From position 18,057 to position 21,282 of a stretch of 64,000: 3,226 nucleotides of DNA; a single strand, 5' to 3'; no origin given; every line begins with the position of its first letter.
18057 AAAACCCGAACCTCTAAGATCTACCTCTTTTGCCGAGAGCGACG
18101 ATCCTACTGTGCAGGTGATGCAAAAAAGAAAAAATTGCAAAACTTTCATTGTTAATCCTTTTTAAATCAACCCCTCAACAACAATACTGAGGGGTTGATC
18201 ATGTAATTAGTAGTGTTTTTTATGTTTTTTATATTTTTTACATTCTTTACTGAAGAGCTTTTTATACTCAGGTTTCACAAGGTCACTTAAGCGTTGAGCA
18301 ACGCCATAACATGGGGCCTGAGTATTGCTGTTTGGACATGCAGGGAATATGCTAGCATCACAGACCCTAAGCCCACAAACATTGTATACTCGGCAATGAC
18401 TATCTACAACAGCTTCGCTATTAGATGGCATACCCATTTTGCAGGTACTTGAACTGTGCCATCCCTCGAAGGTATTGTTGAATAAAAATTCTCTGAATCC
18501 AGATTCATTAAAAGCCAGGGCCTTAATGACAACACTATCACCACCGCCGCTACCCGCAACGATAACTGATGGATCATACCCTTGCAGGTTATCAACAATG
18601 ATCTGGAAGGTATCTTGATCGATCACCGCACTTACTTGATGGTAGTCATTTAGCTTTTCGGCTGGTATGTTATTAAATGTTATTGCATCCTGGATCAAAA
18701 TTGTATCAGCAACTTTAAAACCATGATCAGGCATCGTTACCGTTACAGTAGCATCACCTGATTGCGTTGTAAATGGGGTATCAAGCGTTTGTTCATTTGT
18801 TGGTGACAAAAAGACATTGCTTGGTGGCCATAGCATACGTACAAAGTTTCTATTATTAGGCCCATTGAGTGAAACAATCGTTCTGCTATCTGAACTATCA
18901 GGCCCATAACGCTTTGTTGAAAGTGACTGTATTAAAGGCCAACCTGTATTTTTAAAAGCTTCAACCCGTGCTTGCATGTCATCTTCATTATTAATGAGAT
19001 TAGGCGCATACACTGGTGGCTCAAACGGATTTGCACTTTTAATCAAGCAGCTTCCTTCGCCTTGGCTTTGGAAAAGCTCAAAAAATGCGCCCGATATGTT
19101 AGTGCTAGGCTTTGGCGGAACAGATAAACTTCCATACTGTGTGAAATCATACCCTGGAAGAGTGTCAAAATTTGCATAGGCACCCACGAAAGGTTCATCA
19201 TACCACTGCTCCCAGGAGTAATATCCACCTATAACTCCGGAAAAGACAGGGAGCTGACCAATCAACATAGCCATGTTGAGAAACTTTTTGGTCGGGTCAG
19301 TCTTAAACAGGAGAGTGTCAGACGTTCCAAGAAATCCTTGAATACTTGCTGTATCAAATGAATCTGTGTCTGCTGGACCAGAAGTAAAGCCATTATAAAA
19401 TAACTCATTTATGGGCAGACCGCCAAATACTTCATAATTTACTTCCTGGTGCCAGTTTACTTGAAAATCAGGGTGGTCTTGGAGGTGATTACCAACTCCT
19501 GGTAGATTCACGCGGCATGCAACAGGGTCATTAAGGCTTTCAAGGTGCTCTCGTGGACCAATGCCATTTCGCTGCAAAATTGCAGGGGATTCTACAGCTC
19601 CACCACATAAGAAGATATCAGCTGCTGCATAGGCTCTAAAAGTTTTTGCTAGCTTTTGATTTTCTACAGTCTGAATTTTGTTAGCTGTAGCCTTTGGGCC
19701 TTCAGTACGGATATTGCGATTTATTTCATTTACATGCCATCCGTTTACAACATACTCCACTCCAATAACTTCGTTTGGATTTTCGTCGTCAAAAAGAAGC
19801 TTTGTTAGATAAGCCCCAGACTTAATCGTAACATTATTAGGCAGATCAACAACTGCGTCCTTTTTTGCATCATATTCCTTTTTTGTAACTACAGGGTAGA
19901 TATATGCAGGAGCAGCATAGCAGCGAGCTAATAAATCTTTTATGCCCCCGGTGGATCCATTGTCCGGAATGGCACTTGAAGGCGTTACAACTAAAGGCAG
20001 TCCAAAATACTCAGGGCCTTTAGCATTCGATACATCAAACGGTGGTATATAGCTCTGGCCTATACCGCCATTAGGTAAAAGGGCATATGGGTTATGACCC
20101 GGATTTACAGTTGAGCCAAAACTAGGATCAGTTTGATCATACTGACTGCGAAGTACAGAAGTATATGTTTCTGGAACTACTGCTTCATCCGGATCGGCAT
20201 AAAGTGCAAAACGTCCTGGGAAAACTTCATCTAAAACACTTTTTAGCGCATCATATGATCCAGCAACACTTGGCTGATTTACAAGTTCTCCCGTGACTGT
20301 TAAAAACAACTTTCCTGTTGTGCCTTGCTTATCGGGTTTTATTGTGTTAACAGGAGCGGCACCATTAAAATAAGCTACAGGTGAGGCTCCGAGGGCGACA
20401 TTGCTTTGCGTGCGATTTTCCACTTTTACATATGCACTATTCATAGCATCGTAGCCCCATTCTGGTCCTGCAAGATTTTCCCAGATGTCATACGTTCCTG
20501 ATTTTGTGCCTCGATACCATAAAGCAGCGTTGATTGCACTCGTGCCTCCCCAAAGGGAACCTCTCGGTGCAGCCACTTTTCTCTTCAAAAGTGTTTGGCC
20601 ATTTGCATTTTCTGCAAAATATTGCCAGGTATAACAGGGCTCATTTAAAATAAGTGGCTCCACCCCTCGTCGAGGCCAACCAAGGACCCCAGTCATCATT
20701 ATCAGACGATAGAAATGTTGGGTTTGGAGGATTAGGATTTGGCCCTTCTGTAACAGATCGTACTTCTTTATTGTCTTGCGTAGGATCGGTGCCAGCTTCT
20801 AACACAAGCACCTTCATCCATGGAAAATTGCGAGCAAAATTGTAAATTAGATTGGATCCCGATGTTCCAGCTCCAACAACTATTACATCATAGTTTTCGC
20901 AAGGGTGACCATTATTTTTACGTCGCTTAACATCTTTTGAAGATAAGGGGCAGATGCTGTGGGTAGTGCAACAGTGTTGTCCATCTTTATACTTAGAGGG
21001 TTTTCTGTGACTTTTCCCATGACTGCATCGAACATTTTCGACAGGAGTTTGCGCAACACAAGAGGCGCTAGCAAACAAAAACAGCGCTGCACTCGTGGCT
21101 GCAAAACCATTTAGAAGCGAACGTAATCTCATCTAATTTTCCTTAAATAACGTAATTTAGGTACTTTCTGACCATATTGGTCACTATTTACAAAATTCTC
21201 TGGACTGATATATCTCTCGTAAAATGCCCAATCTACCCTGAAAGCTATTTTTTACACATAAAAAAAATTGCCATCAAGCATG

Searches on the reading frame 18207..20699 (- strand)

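Call 77: search_protein_families(library=pfam, proteins=[window:18207-20699:-], max_evalue=0.001)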
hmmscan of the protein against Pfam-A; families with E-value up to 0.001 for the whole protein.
window:18207-20699:- (830 aa): 3 families
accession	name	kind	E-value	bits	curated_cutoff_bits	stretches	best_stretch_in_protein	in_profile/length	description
PF05199.19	GMC_oxred_C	-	2.7e-22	80.3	24.6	1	734-801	73-139/139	GMC oxidoreductase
PF00732.25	GMC_oxred_N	-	1.5e-18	67.8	23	2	337-410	157-217/218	GMC oxidoreductase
PF12195.14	End_beta_barrel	-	0.00054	20.3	35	0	644-709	11-70/83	Beta barrel domain of bacteriophage endosialidase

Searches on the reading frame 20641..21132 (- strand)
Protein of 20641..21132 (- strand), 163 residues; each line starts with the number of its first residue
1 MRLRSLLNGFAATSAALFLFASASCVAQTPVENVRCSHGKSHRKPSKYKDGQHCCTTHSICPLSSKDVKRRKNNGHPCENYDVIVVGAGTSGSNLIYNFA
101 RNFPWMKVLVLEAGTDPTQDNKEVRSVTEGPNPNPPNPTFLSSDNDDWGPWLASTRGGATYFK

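Call 77: search_protein_families(library=pfam, proteins=[window:20641-21132:-], max_evalue=0.001)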
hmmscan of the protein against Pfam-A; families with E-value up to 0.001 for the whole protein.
window:20641-21132:- (163 aa): 1 family
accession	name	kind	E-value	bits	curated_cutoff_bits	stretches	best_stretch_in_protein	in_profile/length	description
PF01946.23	Thi4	-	0.00028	20.7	26.2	1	80-113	17-49/235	Thi4 family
